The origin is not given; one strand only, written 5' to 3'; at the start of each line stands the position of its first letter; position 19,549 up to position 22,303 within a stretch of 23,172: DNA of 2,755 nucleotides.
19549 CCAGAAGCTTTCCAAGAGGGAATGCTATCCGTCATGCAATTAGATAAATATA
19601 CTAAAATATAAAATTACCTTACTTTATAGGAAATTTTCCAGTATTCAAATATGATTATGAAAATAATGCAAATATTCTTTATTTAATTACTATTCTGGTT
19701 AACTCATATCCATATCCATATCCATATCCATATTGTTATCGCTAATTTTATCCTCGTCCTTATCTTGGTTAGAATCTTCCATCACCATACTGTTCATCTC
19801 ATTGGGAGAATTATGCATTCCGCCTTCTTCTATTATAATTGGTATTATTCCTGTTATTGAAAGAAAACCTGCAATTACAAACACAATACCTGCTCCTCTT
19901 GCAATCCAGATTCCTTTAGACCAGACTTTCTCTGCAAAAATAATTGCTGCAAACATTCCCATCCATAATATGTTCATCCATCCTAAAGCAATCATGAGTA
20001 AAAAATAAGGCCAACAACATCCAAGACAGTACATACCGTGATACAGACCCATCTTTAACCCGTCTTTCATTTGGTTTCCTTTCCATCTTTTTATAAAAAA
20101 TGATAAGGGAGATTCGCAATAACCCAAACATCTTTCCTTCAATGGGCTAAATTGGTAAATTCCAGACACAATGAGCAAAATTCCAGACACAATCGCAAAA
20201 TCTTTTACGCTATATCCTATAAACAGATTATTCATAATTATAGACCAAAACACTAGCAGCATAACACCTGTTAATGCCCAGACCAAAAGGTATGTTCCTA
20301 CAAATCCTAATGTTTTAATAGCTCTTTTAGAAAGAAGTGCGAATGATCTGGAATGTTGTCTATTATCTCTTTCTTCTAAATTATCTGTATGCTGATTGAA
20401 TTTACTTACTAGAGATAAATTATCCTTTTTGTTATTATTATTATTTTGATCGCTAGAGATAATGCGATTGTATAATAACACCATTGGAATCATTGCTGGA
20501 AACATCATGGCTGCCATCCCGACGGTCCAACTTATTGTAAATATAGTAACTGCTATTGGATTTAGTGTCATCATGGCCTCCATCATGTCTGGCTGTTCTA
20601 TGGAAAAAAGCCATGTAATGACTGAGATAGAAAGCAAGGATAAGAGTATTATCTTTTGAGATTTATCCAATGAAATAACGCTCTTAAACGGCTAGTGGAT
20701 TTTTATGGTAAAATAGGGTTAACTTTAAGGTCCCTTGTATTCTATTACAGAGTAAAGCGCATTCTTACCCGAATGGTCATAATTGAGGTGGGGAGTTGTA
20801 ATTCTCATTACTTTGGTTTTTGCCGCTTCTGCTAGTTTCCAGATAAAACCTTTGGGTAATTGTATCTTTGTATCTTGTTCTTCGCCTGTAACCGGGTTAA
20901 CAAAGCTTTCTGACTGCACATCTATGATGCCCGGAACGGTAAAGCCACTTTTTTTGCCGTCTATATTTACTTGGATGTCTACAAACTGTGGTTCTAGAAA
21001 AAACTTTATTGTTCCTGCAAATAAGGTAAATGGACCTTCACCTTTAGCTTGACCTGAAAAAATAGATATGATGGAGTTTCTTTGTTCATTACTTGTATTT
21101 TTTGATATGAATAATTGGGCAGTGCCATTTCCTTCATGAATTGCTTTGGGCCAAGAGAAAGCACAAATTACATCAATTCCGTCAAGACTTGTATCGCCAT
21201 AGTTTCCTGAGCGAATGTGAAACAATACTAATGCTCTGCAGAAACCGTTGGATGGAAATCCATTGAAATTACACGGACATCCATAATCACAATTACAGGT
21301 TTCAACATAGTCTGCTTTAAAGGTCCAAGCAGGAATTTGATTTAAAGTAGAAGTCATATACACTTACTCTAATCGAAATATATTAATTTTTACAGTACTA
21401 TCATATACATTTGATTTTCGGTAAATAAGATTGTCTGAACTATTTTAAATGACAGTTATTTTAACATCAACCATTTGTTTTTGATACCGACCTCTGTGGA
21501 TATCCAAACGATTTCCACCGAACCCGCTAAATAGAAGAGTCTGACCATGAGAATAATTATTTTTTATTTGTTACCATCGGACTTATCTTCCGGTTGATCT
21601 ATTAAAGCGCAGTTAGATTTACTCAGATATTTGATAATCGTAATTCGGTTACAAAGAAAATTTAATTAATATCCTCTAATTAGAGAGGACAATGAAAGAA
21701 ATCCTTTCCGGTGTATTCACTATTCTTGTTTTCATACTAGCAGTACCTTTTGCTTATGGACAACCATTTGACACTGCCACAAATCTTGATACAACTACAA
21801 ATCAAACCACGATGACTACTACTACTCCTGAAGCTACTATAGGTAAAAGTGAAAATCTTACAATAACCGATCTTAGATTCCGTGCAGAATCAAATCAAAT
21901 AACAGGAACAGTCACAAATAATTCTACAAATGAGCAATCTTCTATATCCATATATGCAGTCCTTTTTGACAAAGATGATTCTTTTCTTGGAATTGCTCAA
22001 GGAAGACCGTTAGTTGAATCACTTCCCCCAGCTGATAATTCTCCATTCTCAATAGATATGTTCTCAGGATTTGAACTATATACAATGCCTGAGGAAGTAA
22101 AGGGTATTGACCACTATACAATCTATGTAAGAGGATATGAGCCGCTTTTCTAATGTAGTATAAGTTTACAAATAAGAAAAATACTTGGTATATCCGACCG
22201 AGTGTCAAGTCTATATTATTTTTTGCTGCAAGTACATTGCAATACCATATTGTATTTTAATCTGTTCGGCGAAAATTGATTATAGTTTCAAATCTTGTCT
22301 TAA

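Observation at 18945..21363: DUF1326-DUF2182-DUF1326 operon beside a multicopper oxidase: an uncharacterised, probably metal (copper)-handling membrane system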

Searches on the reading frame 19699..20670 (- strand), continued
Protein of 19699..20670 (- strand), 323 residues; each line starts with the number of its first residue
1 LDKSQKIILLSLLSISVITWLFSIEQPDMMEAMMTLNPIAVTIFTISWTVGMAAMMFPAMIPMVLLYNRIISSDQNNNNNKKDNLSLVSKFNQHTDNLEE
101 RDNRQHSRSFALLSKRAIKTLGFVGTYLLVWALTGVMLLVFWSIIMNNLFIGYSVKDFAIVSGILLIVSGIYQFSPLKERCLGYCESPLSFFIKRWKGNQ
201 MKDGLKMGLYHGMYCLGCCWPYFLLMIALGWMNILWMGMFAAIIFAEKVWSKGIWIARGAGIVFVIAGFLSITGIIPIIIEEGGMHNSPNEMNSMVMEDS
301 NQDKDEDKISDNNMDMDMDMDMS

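Call 107: search_solved_structures(query=A4, max_evalue=1)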
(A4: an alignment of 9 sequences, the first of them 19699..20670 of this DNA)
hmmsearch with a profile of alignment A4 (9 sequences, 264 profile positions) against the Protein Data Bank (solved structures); distinct sequences matched with E-value up to 1: 2.
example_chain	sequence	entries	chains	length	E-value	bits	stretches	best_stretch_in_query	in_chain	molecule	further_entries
4fis_A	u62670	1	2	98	0.24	14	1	149-187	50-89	FACTOR FOR INVERSION STIMULATION (FIS)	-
2g02_A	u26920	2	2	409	0.27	13.8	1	175-218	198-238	Nisin biosynthesis protein nisC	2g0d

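Call 114: search_protein_families(library=padloc, proteins=[window:19699-20670:-], max_evalue=0.01)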
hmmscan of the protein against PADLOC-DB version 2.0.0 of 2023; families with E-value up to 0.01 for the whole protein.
window:19699-20670:- (323 aa): 0 families

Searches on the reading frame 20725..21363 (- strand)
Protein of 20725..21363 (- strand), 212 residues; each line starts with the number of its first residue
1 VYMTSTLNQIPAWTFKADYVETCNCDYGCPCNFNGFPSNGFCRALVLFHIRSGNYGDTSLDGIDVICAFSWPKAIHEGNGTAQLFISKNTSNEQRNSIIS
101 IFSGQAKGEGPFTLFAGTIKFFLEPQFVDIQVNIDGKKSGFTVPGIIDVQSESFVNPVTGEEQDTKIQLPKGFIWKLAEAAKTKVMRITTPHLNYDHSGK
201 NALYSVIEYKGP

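Call 4: search_protein_families(library=pfam, proteins=[window:20725-21363:-], max_evalue=0.01)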
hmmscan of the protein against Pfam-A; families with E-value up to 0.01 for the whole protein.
window:20725-21363:- (212 aa): 1 family
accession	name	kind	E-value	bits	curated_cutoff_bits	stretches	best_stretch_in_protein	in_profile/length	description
PF07040.16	DUF1326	-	4.6e-52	177.2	25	1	21-201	1-177/177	Protein of unknown function (DUF1326)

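Call 5: search_protein_families(library=ncbifam, proteins=[window:20725-21363:-], max_evalue=0.01)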
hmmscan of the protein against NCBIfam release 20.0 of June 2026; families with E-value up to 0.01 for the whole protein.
window:20725-21363:- (212 aa): 0 families

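Call 114: search_protein_families(library=padloc, proteins=[window:20725-21363:-], max_evalue=0.01)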
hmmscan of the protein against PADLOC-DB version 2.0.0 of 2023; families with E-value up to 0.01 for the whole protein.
window:20725-21363:- (212 aa): 0 families

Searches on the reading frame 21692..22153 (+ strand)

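Call 4: search_protein_families(library=pfam, proteins=[window:21692-22153:+], max_evalue=0.01)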
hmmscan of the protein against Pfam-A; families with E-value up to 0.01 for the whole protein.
window:21692-22153:+ (153 aa): 1 family
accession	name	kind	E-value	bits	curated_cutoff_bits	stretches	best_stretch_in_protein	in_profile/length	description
PF11906.13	DUF3426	-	0.0034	17.9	27.7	1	52-99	48-100/147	Protein of unknown function (DUF3426)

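Call 114: search_protein_families(library=padloc, proteins=[window:21692-22153:+], max_evalue=0.01)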
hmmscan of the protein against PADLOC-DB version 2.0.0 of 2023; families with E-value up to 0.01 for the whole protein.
window:21692-22153:+ (153 aa): 0 families
